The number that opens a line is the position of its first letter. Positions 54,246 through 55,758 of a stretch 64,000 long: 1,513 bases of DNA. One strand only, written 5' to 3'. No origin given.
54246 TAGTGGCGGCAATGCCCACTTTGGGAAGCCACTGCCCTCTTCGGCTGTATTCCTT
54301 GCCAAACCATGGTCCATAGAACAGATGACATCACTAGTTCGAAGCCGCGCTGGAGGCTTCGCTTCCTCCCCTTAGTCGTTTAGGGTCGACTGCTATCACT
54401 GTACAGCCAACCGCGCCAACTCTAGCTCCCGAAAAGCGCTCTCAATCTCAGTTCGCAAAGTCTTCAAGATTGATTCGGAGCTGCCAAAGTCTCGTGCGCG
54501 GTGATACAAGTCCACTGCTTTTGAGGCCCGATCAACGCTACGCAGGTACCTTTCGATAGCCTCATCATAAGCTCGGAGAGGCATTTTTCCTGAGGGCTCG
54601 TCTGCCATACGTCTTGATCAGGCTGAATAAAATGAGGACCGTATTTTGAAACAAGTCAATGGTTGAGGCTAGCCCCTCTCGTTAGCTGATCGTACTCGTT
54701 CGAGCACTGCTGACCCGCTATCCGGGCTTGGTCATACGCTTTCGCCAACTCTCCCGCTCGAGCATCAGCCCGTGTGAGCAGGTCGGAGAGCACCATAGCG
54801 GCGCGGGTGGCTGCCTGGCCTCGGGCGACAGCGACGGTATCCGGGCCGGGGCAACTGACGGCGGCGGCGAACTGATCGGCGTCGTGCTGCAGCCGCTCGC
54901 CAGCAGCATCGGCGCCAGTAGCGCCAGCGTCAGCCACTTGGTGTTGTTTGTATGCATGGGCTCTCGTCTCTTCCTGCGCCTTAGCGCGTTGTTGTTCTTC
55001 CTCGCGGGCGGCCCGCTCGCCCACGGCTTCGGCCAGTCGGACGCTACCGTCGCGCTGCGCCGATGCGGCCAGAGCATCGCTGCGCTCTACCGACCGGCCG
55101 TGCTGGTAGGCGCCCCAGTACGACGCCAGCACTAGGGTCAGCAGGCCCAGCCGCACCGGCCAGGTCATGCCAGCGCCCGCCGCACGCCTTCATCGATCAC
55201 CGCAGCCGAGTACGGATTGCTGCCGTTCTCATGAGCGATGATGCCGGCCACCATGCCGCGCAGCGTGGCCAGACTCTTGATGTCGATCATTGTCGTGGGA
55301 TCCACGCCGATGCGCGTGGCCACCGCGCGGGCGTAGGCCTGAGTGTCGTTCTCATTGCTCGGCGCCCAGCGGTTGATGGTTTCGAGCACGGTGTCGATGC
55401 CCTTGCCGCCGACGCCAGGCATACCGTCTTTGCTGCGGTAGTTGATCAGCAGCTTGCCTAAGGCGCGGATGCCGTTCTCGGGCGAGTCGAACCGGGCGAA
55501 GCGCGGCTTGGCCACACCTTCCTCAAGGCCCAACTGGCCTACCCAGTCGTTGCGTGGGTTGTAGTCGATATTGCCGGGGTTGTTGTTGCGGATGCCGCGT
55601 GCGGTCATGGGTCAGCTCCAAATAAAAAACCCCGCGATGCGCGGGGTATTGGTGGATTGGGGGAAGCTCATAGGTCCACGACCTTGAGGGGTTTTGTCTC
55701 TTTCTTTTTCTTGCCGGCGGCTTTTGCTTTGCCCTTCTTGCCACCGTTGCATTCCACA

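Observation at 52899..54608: Two paralogous 'receiver-only response regulator + ~60-70-aa helical protein' modules, each directly 3' of an Rz spanin gene or Rz relic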

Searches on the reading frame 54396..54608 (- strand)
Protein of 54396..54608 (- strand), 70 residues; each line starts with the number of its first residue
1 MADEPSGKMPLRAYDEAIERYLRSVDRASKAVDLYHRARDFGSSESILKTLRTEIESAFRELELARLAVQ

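Call 3: search_protein_families(library=pfam, proteins=[window:54396-54608:-], max_evalue=0.1)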
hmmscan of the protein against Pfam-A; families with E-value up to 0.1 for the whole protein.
window:54396-54608:- (70 aa): 0 families

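Call 4: search_protein_families(library=ncbifam, proteins=[window:54396-54608:-], max_evalue=0.1)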
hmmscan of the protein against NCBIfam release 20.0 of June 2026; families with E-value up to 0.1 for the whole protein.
window:54396-54608:- (70 aa): 0 families

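Call 18: find_homologous_proteins(query=window:54396-54608:-, max_evalue=0.01)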
Query window:54396-54608:- (70 aa): 1 proteins with E <= 0.01 among 1 candidates.
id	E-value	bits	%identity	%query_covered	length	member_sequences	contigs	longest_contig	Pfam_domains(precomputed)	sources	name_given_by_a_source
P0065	5.2e-28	113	83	100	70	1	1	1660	-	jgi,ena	-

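Call 19: find_encoding_contigs(protein=P0065, flank=6000, max_places=4)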
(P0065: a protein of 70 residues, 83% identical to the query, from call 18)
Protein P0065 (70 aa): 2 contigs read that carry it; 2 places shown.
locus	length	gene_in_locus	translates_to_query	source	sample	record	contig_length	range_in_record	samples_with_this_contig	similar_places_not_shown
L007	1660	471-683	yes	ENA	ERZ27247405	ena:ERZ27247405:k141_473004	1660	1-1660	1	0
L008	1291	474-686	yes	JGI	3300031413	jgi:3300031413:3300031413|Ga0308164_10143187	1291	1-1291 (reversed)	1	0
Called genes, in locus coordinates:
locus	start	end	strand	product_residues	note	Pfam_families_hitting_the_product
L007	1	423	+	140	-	?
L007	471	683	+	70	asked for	-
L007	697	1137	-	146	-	PF00072:Response_reg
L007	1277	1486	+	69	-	-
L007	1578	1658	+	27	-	?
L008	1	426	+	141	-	?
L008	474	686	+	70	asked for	-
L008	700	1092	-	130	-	PF00072:Response_reg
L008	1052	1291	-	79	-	?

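Call 28: search_protein_families(library=phrogs, proteins=[window:54396-54608:-], max_evalue=0.1)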
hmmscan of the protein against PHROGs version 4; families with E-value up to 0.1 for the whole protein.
window:54396-54608:- (70 aa): 0 families

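Call 29: search_protein_families(library=padloc, proteins=[window:54396-54608:-], max_evalue=0.1)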
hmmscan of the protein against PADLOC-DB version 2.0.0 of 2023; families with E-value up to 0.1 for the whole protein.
window:54396-54608:- (70 aa): 0 families

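Call 32: search_dna_similar(query=window:54396-54608:-, collection=phages, mode=protein, max_evalue=1, max_rows=15)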
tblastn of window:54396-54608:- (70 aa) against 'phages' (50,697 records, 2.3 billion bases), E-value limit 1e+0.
No match.

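Call 50: search_protein_families(library=pfam, proteins=[L009:7140-7604:-, L076:6546-8639:+], max_evalue=0.01)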
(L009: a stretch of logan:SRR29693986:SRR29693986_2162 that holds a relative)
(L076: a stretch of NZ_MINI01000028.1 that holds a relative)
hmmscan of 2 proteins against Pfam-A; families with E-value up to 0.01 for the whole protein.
L009:7140-7604:- (154 aa): 1 family
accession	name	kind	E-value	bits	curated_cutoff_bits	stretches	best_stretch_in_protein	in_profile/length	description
PF00072.30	Response_reg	-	3.9e-19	69.3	30.2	1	10-132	1-110/111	Response regulator receiver domain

L076:6546-8639:+ (697 aa): 7 families
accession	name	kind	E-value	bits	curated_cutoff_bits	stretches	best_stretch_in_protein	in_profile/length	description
PF08448.16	PAS_4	-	2.3e-22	79.8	23.1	1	170-279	3-110/110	PAS fold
PF08447.18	PAS_3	-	1.3e-18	67.5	25.6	1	55-143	2-88/89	PAS fold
PF02518.31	HATPase_c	-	1.2e-16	61.5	26.4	1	427-547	2-109/111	Histidine kinase-, DNA gyrase B-, and HSP90-like ATPase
PF00072.30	Response_reg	-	5.9e-16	59.1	30.2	1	573-684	1-110/111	Response regulator receiver domain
PF00989.32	PAS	-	2.6e-13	50.4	22.6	1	165-273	4-112/113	PAS fold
PF00512.31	HisKA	-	1.2e-08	35.4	26.9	1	319-383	3-64/66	His Kinase A (phospho-acceptor) domain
PF13426.13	PAS_9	-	1.1e-07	32.5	27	1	178-275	7-102/103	PAS domain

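Call 75: search_protein_families(library=pfam, proteins=[L076:5495-5938:+, L076:5446-5838:+, L076:4576-4920:-, L076:3351-3767:-, L076:8651-9343:-, L076:9171-9539:+, L076:9605-9973:+, L076:10941-11345:+, L076:11079-11666:-, L076:6266-6436:+], max_evalue=0.01)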
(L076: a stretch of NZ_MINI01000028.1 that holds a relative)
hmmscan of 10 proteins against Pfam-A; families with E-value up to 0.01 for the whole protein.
L076:5495-5938:+ (147 aa): 1 family
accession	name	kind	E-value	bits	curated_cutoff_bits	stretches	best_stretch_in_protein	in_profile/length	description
PF16399.11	Aquarius_N_1st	-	0.0079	15.7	26.6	1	16-108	81-175/393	Intron-binding protein aquarius N-terminal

L076:5446-5838:+ (130 aa): 0 families

L076:4576-4920:- (114 aa): 0 families

L076:3351-3767:- (138 aa): 1 family
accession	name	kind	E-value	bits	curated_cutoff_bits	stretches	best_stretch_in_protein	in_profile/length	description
PF11162.13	DUF2946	-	1.6e-08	35.8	23.7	1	15-136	2-117/117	Protein of unknown function (DUF2946)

L076:8651-9343:- (230 aa): 2 families
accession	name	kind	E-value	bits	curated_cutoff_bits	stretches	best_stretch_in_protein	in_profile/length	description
PF04239.17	DUF421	-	3.9e-13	49.4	23.6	1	97-162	2-67/129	YetF C-terminal domain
PF20730.2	YetF_N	-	7.5e-07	29.3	26.5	1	20-86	2-68/76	YetF N-terminal transmembrane domain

L076:9171-9539:+ (122 aa): 0 families

L076:9605-9973:+ (122 aa): 1 family
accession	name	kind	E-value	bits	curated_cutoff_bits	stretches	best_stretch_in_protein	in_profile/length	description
PF22055.1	MvaT_DBD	-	9.5e-24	83.5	27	1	83-119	1-37/37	Bacterial xenogeneic silencer MvaT, C-terminal domain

L076:10941-11345:+ (134 aa): 0 families

L076:11079-11666:- (195 aa): 2 families
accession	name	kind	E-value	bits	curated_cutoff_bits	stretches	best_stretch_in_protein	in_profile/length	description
PF01381.28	HTH_3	-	0.00072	20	23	1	78-125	1-51/55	Helix-turn-helix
PF12844.13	HTH_19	-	0.0037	17.6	30.2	1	78-132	4-61/64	Helix-turn-helix domain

L076:6266-6436:+ (56 aa): 0 families

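Call 99: predict_structure(alignment_id=A6)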
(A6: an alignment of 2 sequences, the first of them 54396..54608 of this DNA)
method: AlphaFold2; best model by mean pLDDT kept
length: 70 residues; sequences in the alignment: 2
mean_pLDDT: 89.5   pTM: 0.69
mean pLDDT of the five models: 89.5, 89.5, 89.1, 87.4, 85.5
residues with pLDDT >= 90: 53; 70-90: 8; 50-70: 6; < 50: 3
segments of 3 or more residues with pLDDT < 50: 1-3
pLDDT, mean of each block of 10 residues (from residue 1): 57 90 96 98 98 97 90
secondary structure, 60 per line:
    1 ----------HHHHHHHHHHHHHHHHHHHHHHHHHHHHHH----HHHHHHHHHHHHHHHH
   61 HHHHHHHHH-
elements in order: H11-40 H45-69

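Call 104: search_protein_families(library=pfam, proteins=[L094:7835-9442:+, L094:4935-5402:+, L094:7338-7742:-], max_evalue=0.01)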
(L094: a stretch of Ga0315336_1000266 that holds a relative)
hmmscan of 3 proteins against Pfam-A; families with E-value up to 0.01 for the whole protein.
L094:7835-9442:+ (536 aa): 10 families
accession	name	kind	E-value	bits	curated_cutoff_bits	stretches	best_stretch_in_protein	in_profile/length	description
PF07568.18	HisKA_2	-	3.3e-19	69.2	22.3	1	353-426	1-74/76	Histidine kinase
PF08448.16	PAS_4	-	5.8e-15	55.9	23.1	1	219-328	1-110/110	PAS fold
PF02518.31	HATPase_c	-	1.6e-10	41.9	26.4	1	449-535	5-108/111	Histidine kinase-, DNA gyrase B-, and HSP90-like ATPase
PF13185.12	GAF_2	-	2.6e-10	41.1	28.6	1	59-200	1-136/136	GAF domain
PF01590.32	GAF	-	2.3e-08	35.1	22.4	1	61-199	1-133/133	GAF domain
PF13426.13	PAS_9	-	5.2e-07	30.3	27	1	224-325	2-103/103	PAS domain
PF13492.12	GAF_3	-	4e-06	27.7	27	1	61-201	1-129/129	GAF domain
PF13581.12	HATPase_c_2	-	7.9e-06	26.3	27.4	1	438-511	20-108/127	Histidine kinase-like ATPase domain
PF07536.20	HWE_HK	-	0.0019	19.3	22.8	1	353-406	1-52/83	HWE histidine kinase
PF00989.32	PAS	-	0.0039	17.6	22.6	1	217-323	5-113/113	PAS fold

L094:4935-5402:+ (156 aa): 1 family
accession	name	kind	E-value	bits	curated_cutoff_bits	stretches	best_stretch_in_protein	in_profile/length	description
PF00072.30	Response_reg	-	2.4e-10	41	30.2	1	27-135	1-110/111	Response regulator receiver domain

L094:7338-7742:- (135 aa): 1 family
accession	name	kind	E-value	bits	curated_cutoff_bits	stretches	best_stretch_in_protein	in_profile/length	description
PF00072.30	Response_reg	-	3.8e-13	50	30.2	1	14-120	1-107/111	Response regulator receiver domain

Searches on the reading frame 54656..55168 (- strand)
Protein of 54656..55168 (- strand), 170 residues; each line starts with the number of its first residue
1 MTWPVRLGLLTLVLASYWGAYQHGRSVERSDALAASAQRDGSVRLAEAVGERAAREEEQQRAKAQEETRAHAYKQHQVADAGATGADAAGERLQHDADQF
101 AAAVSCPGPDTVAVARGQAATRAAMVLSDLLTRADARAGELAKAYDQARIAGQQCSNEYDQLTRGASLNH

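Call 3: search_protein_families(library=pfam, proteins=[window:54656-55168:-], max_evalue=0.1)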
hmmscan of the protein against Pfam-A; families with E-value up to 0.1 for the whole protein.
window:54656-55168:- (170 aa): 1 family
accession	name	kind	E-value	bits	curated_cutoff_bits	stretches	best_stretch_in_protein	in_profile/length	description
PF10721.14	DUF2514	-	6.4e-44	150.3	26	1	9-163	7-160/161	Protein of unknown function (DUF2514)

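Call 4: search_protein_families(library=ncbifam, proteins=[window:54656-55168:-], max_evalue=0.1)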
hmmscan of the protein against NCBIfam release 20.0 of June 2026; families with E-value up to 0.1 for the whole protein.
window:54656-55168:- (170 aa): 0 families

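Call 28: search_protein_families(library=phrogs, proteins=[window:54656-55168:-], max_evalue=0.1)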
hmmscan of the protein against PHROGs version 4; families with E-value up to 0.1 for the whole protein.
window:54656-55168:- (170 aa): 4 families
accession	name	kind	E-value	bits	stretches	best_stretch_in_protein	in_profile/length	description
phrog_312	-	lysis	4.7e-35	122.1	1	7-164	11-170/173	Rz-like spanin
phrog_36833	-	unknown function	0.0013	20.2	1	123-162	35-74/80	-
phrog_2870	-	unknown function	0.016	16.6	1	123-165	56-98/102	-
phrog_916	-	unknown function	0.065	14.3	1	60-125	54-117/220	-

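Call 50: search_protein_families(library=pfam, proteins=[L009:7140-7604:-, L076:6546-8639:+], max_evalue=0.01)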
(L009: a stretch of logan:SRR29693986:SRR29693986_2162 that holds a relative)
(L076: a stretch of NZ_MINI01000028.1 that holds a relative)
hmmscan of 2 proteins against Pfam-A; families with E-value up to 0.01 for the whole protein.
L009:7140-7604:- (154 aa): 1 family
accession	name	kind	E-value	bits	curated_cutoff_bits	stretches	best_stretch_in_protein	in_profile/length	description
PF00072.30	Response_reg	-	3.9e-19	69.3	30.2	1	10-132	1-110/111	Response regulator receiver domain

L076:6546-8639:+ (697 aa): 7 families
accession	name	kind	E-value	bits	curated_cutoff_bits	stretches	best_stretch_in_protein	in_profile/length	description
PF08448.16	PAS_4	-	2.3e-22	79.8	23.1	1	170-279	3-110/110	PAS fold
PF08447.18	PAS_3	-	1.3e-18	67.5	25.6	1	55-143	2-88/89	PAS fold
PF02518.31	HATPase_c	-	1.2e-16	61.5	26.4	1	427-547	2-109/111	Histidine kinase-, DNA gyrase B-, and HSP90-like ATPase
PF00072.30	Response_reg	-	5.9e-16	59.1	30.2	1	573-684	1-110/111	Response regulator receiver domain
PF00989.32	PAS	-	2.6e-13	50.4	22.6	1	165-273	4-112/113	PAS fold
PF00512.31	HisKA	-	1.2e-08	35.4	26.9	1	319-383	3-64/66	His Kinase A (phospho-acceptor) domain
PF13426.13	PAS_9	-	1.1e-07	32.5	27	1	178-275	7-102/103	PAS domain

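Call 75: search_protein_families(library=pfam, proteins=[L076:5495-5938:+, L076:5446-5838:+, L076:4576-4920:-, L076:3351-3767:-, L076:8651-9343:-, L076:9171-9539:+, L076:9605-9973:+, L076:10941-11345:+, L076:11079-11666:-, L076:6266-6436:+], max_evalue=0.01)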
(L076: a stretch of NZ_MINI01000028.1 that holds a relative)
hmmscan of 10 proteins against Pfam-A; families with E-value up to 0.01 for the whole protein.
L076:5495-5938:+ (147 aa): 1 family
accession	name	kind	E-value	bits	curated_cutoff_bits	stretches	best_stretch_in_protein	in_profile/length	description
PF16399.11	Aquarius_N_1st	-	0.0079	15.7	26.6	1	16-108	81-175/393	Intron-binding protein aquarius N-terminal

L076:5446-5838:+ (130 aa): 0 families

L076:4576-4920:- (114 aa): 0 families

L076:3351-3767:- (138 aa): 1 family
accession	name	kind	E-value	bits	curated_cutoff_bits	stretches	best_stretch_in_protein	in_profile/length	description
PF11162.13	DUF2946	-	1.6e-08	35.8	23.7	1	15-136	2-117/117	Protein of unknown function (DUF2946)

L076:8651-9343:- (230 aa): 2 families
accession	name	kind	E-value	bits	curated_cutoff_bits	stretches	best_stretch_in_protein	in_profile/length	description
PF04239.17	DUF421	-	3.9e-13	49.4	23.6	1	97-162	2-67/129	YetF C-terminal domain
PF20730.2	YetF_N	-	7.5e-07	29.3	26.5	1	20-86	2-68/76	YetF N-terminal transmembrane domain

L076:9171-9539:+ (122 aa): 0 families

L076:9605-9973:+ (122 aa): 1 family
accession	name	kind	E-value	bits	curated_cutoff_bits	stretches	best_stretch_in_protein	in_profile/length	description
PF22055.1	MvaT_DBD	-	9.5e-24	83.5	27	1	83-119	1-37/37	Bacterial xenogeneic silencer MvaT, C-terminal domain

L076:10941-11345:+ (134 aa): 0 families

L076:11079-11666:- (195 aa): 2 families
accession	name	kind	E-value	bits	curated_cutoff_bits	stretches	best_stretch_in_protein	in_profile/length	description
PF01381.28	HTH_3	-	0.00072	20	23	1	78-125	1-51/55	Helix-turn-helix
PF12844.13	HTH_19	-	0.0037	17.6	30.2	1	78-132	4-61/64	Helix-turn-helix domain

L076:6266-6436:+ (56 aa): 0 families

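Call 77: find_related_loci(query=window:54656-55168:-, collection=viral_contigs, flank=4500)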
Query window:54656-55168:- (170 aa) in viral_contigs; peptide patterns used: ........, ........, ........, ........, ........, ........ (x = any residue, [..] = any of these).
204 stretches matched a pattern; 146 encode a relative of the query (tblastn E <= 1e-3); the best 80 are kept; 80 distinct loci.
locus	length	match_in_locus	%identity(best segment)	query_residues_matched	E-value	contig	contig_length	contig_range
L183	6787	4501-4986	83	1-162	3e-76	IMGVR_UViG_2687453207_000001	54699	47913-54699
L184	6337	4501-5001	80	1-167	2e-72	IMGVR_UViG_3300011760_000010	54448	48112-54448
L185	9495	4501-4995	73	1-165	3e-72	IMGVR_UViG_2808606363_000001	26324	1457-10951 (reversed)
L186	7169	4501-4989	80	1-163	2e-71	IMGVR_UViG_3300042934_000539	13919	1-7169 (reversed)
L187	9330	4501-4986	76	3-164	1e-70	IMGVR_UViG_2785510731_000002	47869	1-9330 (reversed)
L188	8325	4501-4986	76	3-164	1e-70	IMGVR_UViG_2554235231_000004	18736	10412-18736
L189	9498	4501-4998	70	2-167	6e-69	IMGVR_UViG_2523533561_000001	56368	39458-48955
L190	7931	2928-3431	67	2-169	2e-68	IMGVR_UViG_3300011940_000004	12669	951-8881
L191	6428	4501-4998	74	1-166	3e-68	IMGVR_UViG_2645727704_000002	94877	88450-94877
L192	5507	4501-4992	75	1-164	2e-67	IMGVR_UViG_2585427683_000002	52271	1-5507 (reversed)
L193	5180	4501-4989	75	1-163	3e-66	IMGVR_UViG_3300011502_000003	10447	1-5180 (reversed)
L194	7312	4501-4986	67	2-163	1e-65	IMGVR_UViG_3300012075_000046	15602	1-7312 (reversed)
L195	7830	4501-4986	65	2-163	9e-65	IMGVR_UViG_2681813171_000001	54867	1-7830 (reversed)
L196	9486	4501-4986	69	2-163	5e-64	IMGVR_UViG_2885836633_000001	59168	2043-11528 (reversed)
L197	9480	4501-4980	74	5-164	1e-63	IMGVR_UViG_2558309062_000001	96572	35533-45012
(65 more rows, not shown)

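Call 104: search_protein_families(library=pfam, proteins=[L094:7835-9442:+, L094:4935-5402:+, L094:7338-7742:-, L195:6955-7830:+], max_evalue=0.01)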
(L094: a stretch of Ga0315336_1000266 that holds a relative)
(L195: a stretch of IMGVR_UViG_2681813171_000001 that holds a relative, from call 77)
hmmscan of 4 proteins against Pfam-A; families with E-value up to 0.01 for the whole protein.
L094:7835-9442:+ (536 aa): 10 families
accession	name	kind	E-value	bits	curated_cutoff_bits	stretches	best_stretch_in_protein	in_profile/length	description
PF07568.18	HisKA_2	-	3.3e-19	69.2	22.3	1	353-426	1-74/76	Histidine kinase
PF08448.16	PAS_4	-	5.8e-15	55.9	23.1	1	219-328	1-110/110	PAS fold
PF02518.31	HATPase_c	-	1.6e-10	41.9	26.4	1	449-535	5-108/111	Histidine kinase-, DNA gyrase B-, and HSP90-like ATPase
PF13185.12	GAF_2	-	2.6e-10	41.1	28.6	1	59-200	1-136/136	GAF domain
PF01590.32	GAF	-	2.3e-08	35.1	22.4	1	61-199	1-133/133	GAF domain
PF13426.13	PAS_9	-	5.2e-07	30.3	27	1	224-325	2-103/103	PAS domain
PF13492.12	GAF_3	-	4e-06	27.7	27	1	61-201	1-129/129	GAF domain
PF13581.12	HATPase_c_2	-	7.9e-06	26.3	27.4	1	438-511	20-108/127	Histidine kinase-like ATPase domain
PF07536.20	HWE_HK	-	0.0019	19.3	22.8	1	353-406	1-52/83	HWE histidine kinase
PF00989.32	PAS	-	0.0039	17.6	22.6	1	217-323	5-113/113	PAS fold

L094:4935-5402:+ (156 aa): 1 family
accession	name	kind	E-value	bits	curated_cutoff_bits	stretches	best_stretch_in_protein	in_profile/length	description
PF00072.30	Response_reg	-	2.4e-10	41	30.2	1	27-135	1-110/111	Response regulator receiver domain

L094:7338-7742:- (135 aa): 1 family
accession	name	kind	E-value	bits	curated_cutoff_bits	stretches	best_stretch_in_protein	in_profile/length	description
PF00072.30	Response_reg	-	3.8e-13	50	30.2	1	14-120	1-107/111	Response regulator receiver domain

L195:6955-7830:+ (292 aa): 3 families
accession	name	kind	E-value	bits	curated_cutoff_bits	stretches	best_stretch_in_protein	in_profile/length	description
PF02518.31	HATPase_c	-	4.3e-21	75.9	26.4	1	175-290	2-109/111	Histidine kinase-, DNA gyrase B-, and HSP90-like ATPase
PF00512.31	HisKA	-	7.2e-07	29.6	26.9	1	69-131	2-64/66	His Kinase A (phospho-acceptor) domain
PF13426.13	PAS_9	-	0.00074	20.2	27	1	4-45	62-103/103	PAS domain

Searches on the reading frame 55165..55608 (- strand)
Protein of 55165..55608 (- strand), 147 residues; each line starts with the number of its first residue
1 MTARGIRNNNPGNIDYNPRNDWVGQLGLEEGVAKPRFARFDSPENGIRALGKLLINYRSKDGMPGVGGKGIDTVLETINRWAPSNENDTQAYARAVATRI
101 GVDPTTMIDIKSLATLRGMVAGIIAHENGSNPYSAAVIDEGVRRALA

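Call 3: search_protein_families(library=pfam, proteins=[window:55165-55608:-], max_evalue=0.1)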
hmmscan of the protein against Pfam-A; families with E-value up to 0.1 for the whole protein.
window:55165-55608:- (147 aa): 0 families

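Call 4: search_protein_families(library=ncbifam, proteins=[window:55165-55608:-], max_evalue=0.1)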
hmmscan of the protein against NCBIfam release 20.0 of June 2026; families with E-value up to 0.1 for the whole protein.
window:55165-55608:- (147 aa): 0 families

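Call 28: search_protein_families(library=phrogs, proteins=[window:55165-55608:-], max_evalue=0.1)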
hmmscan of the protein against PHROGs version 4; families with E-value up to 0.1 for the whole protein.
window:55165-55608:- (147 aa): 5 families
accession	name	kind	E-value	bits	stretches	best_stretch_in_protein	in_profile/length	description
phrog_873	-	head and packaging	1.3e-60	207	1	2-146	354-488/1277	endolysin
phrog_992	-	head and packaging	1.1e-25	91.4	1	5-146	166-291/764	head protein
phrog_2276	-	tail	4.6e-23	82.8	1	2-142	489-611/673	tail length tape measure protein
phrog_7182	-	other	3.6e-20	72.8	1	3-133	658-784/1228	tail injection transglycosylase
phrog_7694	-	unknown function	4.1e-12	46.7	1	3-132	504-620/675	-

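Call 50: search_protein_families(library=pfam, proteins=[L009:7140-7604:-, L076:6546-8639:+], max_evalue=0.01)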
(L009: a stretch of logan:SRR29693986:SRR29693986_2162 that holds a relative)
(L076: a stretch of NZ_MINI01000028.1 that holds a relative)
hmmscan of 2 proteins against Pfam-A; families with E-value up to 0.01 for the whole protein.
L009:7140-7604:- (154 aa): 1 family
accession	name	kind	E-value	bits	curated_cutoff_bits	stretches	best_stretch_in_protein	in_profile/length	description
PF00072.30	Response_reg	-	3.9e-19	69.3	30.2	1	10-132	1-110/111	Response regulator receiver domain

L076:6546-8639:+ (697 aa): 7 families
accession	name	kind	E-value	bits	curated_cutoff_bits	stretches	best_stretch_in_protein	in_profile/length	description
PF08448.16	PAS_4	-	2.3e-22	79.8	23.1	1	170-279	3-110/110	PAS fold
PF08447.18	PAS_3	-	1.3e-18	67.5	25.6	1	55-143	2-88/89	PAS fold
PF02518.31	HATPase_c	-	1.2e-16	61.5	26.4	1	427-547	2-109/111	Histidine kinase-, DNA gyrase B-, and HSP90-like ATPase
PF00072.30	Response_reg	-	5.9e-16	59.1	30.2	1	573-684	1-110/111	Response regulator receiver domain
PF00989.32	PAS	-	2.6e-13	50.4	22.6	1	165-273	4-112/113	PAS fold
PF00512.31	HisKA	-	1.2e-08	35.4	26.9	1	319-383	3-64/66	His Kinase A (phospho-acceptor) domain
PF13426.13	PAS_9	-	1.1e-07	32.5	27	1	178-275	7-102/103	PAS domain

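Call 75: search_protein_families(library=pfam, proteins=[L076:5495-5938:+, L076:5446-5838:+, L076:4576-4920:-, L076:3351-3767:-, L076:8651-9343:-, L076:9171-9539:+, L076:9605-9973:+, L076:10941-11345:+, L076:11079-11666:-, L076:6266-6436:+], max_evalue=0.01)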
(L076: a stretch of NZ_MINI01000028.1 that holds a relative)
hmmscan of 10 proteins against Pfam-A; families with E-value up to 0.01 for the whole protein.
L076:5495-5938:+ (147 aa): 1 family
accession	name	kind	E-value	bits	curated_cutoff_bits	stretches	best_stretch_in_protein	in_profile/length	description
PF16399.11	Aquarius_N_1st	-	0.0079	15.7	26.6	1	16-108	81-175/393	Intron-binding protein aquarius N-terminal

L076:5446-5838:+ (130 aa): 0 families

L076:4576-4920:- (114 aa): 0 families

L076:3351-3767:- (138 aa): 1 family
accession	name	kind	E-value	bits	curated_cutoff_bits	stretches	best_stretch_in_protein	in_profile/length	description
PF11162.13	DUF2946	-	1.6e-08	35.8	23.7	1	15-136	2-117/117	Protein of unknown function (DUF2946)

L076:8651-9343:- (230 aa): 2 families
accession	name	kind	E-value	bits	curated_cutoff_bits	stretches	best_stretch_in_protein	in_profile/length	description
PF04239.17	DUF421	-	3.9e-13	49.4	23.6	1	97-162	2-67/129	YetF C-terminal domain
PF20730.2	YetF_N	-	7.5e-07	29.3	26.5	1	20-86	2-68/76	YetF N-terminal transmembrane domain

L076:9171-9539:+ (122 aa): 0 families

L076:9605-9973:+ (122 aa): 1 family
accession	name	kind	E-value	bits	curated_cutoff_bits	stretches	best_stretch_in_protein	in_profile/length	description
PF22055.1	MvaT_DBD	-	9.5e-24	83.5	27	1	83-119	1-37/37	Bacterial xenogeneic silencer MvaT, C-terminal domain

L076:10941-11345:+ (134 aa): 0 families

L076:11079-11666:- (195 aa): 2 families
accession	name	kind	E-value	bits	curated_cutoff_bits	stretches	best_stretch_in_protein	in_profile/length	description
PF01381.28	HTH_3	-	0.00072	20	23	1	78-125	1-51/55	Helix-turn-helix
PF12844.13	HTH_19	-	0.0037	17.6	30.2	1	78-132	4-61/64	Helix-turn-helix domain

L076:6266-6436:+ (56 aa): 0 families

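Call 104: search_protein_families(library=pfam, proteins=[L094:7835-9442:+, L094:4935-5402:+, L094:7338-7742:-], max_evalue=0.01)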
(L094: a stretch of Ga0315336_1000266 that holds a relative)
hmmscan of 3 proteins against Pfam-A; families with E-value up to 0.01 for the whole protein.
L094:7835-9442:+ (536 aa): 10 families
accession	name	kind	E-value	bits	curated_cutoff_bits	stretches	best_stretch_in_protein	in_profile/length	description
PF07568.18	HisKA_2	-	3.3e-19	69.2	22.3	1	353-426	1-74/76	Histidine kinase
PF08448.16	PAS_4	-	5.8e-15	55.9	23.1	1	219-328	1-110/110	PAS fold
PF02518.31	HATPase_c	-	1.6e-10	41.9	26.4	1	449-535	5-108/111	Histidine kinase-, DNA gyrase B-, and HSP90-like ATPase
PF13185.12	GAF_2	-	2.6e-10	41.1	28.6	1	59-200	1-136/136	GAF domain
PF01590.32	GAF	-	2.3e-08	35.1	22.4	1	61-199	1-133/133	GAF domain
PF13426.13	PAS_9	-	5.2e-07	30.3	27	1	224-325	2-103/103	PAS domain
PF13492.12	GAF_3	-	4e-06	27.7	27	1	61-201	1-129/129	GAF domain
PF13581.12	HATPase_c_2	-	7.9e-06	26.3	27.4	1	438-511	20-108/127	Histidine kinase-like ATPase domain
PF07536.20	HWE_HK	-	0.0019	19.3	22.8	1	353-406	1-52/83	HWE histidine kinase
PF00989.32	PAS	-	0.0039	17.6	22.6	1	217-323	5-113/113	PAS fold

L094:4935-5402:+ (156 aa): 1 family
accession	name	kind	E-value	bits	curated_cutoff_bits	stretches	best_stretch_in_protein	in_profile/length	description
PF00072.30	Response_reg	-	2.4e-10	41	30.2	1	27-135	1-110/111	Response regulator receiver domain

L094:7338-7742:- (135 aa): 1 family
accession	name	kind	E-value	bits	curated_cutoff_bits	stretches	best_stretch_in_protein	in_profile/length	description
PF00072.30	Response_reg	-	3.8e-13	50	30.2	1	14-120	1-107/111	Response regulator receiver domain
